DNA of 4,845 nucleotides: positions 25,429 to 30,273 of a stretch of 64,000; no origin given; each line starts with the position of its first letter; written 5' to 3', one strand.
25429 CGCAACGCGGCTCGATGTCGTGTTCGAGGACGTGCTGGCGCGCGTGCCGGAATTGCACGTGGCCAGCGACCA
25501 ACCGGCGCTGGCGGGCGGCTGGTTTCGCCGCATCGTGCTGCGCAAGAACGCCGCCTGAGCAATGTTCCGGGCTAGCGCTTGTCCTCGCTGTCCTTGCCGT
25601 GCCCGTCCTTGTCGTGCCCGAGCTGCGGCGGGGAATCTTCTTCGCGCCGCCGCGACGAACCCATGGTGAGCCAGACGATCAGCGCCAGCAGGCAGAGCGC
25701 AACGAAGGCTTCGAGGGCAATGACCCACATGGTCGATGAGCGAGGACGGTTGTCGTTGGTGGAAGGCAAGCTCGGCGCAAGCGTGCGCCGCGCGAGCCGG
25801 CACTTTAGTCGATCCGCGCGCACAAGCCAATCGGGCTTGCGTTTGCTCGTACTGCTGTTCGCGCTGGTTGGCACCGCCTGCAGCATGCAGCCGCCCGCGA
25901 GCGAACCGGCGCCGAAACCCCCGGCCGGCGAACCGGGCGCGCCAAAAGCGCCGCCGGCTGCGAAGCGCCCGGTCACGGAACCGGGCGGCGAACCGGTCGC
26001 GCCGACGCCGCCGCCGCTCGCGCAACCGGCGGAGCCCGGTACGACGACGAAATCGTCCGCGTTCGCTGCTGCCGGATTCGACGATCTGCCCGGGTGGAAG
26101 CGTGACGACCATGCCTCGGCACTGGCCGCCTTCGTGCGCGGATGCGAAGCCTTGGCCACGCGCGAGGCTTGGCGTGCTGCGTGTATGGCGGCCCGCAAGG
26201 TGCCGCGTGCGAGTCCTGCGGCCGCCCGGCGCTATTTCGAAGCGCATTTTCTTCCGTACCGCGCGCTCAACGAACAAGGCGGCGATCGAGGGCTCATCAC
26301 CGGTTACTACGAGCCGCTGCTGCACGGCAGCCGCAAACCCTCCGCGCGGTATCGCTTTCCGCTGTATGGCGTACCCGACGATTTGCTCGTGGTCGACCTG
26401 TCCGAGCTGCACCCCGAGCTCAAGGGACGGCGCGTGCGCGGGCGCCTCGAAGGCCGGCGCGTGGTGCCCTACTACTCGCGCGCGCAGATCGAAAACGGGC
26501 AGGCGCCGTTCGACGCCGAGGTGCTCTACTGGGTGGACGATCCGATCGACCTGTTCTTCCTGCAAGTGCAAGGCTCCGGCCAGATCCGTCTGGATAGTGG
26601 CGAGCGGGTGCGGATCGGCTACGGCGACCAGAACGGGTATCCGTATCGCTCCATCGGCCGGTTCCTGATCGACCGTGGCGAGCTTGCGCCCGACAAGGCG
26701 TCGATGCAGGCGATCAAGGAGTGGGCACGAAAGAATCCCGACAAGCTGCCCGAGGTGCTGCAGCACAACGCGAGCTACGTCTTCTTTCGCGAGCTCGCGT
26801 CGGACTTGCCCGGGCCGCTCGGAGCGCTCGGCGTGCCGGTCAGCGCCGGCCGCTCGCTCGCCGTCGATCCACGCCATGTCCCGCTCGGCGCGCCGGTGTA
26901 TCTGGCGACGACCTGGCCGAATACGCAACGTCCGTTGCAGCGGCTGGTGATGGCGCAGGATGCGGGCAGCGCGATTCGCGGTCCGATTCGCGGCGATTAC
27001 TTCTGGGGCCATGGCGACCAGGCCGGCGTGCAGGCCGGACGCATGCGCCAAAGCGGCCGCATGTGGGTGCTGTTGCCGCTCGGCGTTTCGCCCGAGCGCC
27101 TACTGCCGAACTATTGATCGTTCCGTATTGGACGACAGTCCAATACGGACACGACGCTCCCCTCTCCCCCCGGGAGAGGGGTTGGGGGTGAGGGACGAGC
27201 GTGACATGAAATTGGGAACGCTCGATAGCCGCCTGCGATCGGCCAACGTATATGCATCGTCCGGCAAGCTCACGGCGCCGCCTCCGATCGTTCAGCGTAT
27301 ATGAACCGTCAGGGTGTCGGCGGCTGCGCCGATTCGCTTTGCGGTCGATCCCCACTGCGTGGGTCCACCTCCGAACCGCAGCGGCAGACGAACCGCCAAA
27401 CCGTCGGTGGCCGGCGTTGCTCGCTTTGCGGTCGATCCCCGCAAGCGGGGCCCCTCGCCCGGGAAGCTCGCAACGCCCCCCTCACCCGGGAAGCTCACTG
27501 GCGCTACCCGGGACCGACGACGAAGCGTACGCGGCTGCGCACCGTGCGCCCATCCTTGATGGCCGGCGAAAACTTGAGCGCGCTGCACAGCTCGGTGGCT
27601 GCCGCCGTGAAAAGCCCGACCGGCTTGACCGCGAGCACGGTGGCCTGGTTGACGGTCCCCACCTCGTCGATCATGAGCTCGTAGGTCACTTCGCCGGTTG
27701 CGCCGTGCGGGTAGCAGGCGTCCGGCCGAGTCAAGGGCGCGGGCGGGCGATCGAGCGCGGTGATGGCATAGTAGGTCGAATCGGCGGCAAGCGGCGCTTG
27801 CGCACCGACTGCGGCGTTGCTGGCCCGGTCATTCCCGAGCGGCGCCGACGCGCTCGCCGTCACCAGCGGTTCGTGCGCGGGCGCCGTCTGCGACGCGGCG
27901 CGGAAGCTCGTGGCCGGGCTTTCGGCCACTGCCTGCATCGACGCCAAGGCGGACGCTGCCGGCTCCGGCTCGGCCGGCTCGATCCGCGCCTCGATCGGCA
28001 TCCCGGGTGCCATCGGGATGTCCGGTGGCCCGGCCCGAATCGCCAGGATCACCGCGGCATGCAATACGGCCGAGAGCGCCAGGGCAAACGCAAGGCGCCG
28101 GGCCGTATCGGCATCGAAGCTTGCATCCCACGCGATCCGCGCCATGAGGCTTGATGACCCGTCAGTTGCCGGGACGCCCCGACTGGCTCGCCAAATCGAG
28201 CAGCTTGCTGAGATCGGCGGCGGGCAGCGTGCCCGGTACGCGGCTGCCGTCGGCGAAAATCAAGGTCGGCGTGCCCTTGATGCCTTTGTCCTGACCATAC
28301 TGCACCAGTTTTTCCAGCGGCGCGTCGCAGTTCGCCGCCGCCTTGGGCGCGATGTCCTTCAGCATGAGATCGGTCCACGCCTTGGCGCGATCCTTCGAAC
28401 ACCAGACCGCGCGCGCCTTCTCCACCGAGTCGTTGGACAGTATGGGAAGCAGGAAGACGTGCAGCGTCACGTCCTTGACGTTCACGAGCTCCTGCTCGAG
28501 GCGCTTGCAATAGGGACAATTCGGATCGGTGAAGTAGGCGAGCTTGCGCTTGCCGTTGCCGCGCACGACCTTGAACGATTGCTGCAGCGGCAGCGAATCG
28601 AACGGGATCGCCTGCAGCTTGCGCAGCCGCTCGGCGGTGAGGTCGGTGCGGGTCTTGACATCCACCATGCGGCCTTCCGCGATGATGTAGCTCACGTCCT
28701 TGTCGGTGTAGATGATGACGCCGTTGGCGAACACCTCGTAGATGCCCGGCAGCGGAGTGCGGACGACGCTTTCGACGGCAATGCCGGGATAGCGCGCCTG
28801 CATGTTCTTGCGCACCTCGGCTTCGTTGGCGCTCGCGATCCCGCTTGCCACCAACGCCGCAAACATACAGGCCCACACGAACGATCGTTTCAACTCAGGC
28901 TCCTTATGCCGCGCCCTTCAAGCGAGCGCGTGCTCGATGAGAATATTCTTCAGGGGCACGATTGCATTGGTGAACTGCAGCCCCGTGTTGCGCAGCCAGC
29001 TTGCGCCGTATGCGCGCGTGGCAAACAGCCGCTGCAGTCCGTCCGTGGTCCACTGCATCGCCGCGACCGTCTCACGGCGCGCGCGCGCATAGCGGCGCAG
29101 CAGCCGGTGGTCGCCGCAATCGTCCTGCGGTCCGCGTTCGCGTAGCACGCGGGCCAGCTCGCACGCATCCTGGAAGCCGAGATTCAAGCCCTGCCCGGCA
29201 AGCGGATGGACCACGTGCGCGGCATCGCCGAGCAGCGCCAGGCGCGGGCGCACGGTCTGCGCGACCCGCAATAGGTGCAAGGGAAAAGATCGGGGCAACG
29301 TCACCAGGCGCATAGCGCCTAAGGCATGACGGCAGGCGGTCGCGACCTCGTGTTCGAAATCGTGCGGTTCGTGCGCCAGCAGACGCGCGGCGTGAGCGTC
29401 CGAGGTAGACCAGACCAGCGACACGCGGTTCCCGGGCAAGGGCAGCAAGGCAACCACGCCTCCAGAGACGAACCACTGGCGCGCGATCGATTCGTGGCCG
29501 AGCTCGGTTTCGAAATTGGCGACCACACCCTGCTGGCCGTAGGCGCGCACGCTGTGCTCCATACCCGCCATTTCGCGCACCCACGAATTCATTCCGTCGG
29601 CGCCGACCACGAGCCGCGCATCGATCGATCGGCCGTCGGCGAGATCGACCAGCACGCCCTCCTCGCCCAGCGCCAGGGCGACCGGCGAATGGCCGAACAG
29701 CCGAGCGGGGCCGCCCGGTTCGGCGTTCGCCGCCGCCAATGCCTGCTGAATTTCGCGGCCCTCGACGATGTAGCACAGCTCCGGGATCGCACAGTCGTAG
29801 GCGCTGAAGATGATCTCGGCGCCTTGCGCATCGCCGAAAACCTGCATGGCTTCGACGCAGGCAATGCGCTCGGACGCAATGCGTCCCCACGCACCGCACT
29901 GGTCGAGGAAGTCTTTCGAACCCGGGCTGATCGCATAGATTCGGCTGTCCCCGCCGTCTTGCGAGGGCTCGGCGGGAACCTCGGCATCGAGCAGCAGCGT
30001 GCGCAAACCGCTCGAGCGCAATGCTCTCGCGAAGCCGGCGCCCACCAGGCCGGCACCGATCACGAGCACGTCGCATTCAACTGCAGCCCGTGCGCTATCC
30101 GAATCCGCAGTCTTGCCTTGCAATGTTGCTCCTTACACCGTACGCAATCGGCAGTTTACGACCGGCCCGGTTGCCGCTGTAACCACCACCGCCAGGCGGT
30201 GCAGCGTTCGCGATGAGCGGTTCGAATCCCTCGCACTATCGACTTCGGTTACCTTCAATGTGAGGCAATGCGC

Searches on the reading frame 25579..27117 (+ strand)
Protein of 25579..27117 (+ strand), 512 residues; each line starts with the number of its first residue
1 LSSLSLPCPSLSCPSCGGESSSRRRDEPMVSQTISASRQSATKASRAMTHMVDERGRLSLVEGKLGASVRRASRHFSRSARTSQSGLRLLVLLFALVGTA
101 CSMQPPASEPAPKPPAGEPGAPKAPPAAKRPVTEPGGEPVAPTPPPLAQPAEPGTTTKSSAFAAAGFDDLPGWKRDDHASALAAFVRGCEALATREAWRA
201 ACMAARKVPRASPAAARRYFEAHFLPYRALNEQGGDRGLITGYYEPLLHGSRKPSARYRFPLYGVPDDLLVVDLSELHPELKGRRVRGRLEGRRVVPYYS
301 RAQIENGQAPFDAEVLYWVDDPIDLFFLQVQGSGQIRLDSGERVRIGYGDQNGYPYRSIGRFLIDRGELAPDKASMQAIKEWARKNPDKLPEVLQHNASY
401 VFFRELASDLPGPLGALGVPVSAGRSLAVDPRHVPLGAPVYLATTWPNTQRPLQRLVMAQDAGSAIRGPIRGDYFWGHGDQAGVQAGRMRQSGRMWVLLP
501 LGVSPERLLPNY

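Call 60: search_protein_families(library=pfam, proteins=[window:25579-27117:+], max_evalue=0.00001)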
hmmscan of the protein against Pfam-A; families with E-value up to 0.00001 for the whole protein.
window:25579-27117:+ (512 aa): 2 families
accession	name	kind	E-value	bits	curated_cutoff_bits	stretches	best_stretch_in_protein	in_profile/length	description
PF03562.22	MltA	-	3.8e-64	216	24.3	1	239-404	1-163/163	MltA specific insert domain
PF06725.17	3D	-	1.1e-23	83.6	23.8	1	425-498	1-71/72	3D domain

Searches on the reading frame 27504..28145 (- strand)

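Call 60: search_protein_families(library=pfam, proteins=[window:27504-28145:-], max_evalue=0.00001)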
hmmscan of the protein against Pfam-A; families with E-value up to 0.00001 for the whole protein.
window:27504-28145:- (213 aa): 1 family
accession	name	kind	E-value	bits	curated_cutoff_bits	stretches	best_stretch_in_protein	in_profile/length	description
PF03544.19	TonB_C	-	1.3e-07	32.4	24.6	1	148-206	13-71/79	Gram-negative bacterial TonB protein C-terminal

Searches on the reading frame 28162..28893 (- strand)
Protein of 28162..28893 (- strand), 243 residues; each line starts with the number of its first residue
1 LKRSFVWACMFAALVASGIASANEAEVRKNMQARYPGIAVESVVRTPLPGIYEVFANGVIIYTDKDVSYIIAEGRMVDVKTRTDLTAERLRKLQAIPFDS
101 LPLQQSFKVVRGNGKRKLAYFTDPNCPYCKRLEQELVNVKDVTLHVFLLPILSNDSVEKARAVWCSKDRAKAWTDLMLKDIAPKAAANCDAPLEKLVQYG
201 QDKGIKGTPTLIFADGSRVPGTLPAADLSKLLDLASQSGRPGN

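Call 60: search_protein_families(library=pfam, proteins=[window:28162-28893:-], max_evalue=0.00001)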
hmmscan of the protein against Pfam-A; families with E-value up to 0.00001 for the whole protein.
window:28162-28893:- (243 aa): 2 families
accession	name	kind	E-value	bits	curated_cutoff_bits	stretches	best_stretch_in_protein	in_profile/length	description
PF13098.12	Thioredoxin_2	-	4.5e-28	98.1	27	1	111-232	2-104/104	Thioredoxin-like domain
PF10411.14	DsbC_N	-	2.8e-21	75.3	25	1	20-87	3-70/70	Disulfide bond isomerase protein N-terminal domain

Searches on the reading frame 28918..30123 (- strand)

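Call 60: search_protein_families(library=pfam, proteins=[window:28918-30123:-], max_evalue=0.00001)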
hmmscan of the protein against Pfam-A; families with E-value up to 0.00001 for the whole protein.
window:28918-30123:- (401 aa): 3 families
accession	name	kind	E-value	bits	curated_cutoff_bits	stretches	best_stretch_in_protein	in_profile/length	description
PF01494.25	FAD_binding_3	-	4.9e-29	102.1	22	1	16-356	1-345/349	FAD binding domain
PF01266.30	DAO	-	1.4e-06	28.6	27.9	0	18-52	1-36/353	FAD dependent oxidoreductase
PF08491.16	SE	-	3.7e-06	26.7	20.1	1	278-383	115-221/276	Squalene epoxidase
